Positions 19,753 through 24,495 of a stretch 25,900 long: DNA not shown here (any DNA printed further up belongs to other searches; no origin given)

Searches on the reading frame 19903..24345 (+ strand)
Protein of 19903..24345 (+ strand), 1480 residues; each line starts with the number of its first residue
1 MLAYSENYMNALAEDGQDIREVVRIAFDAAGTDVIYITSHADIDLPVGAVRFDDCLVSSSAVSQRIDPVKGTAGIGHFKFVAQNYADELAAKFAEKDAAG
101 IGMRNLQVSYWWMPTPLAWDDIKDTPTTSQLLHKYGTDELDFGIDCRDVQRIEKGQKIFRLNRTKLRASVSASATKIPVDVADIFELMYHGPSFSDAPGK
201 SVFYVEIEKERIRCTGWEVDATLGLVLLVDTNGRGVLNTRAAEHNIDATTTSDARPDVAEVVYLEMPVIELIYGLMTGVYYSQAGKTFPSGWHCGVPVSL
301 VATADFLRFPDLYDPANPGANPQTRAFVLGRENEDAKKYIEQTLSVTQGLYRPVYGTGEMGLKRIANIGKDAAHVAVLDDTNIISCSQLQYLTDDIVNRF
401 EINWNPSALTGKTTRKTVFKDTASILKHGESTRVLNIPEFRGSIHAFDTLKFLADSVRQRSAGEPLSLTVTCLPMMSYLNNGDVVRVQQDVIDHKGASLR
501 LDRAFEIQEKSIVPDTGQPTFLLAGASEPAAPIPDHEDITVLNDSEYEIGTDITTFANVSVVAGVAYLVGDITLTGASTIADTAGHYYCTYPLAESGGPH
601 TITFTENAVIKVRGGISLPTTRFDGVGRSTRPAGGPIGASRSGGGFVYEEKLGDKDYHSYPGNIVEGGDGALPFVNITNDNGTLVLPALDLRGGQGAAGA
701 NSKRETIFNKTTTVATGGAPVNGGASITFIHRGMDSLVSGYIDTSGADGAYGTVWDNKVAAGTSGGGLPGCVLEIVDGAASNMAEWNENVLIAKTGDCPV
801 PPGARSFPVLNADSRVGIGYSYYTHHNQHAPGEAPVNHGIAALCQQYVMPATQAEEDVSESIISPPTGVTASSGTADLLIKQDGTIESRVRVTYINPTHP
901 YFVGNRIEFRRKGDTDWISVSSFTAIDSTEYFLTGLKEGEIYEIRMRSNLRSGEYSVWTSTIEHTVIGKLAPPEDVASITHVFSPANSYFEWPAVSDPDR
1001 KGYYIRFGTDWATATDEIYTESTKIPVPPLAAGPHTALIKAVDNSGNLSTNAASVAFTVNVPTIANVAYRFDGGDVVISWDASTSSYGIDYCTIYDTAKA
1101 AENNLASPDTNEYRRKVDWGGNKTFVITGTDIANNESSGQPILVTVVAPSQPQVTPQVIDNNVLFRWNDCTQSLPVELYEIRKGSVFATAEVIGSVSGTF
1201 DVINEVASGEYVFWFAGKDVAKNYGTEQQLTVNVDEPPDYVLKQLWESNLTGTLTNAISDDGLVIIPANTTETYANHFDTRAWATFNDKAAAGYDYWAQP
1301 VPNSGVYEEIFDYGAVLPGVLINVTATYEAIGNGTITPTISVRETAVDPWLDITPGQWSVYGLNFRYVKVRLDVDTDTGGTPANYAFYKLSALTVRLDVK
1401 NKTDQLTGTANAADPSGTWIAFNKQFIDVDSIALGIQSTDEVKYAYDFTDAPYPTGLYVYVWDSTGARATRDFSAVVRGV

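Call 6: search_protein_families(library=pfam, proteins=[window:19903-24345:+], max_evalue=0.1)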
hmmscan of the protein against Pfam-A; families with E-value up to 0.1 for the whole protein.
window:19903-24345:+ (1480 aa): 3 families
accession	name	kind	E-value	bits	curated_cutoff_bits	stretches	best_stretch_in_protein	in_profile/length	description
PF19077.6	Big_13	-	0.00011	23.1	27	0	1011-1059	53-100/102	Bacterial Ig-like domain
PF25059.1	FN3_DSCAM-DSCAML_C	-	0.00052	20.7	39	1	906-963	24-79/89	DSCAM/DSCAML C-terminal Fn3-like domain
PF07495.19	Y_Y_Y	-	0.07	13.5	26.6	0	1003-1059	12-64/65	Y_Y_Y domain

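Call 7: search_protein_families(library=phrogs, proteins=[window:19903-24345:+], max_evalue=0.01)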
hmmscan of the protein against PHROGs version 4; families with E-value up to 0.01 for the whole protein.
window:19903-24345:+ (1480 aa): 2 families
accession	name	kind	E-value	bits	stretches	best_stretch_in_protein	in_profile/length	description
phrog_1727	-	tail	3.5e-28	98.8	1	890-1480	641-1174/1174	tail protein and host specificity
phrog_7997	-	tail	2.2e-07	30.8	1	884-1137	339-584/589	tail protein and host specificity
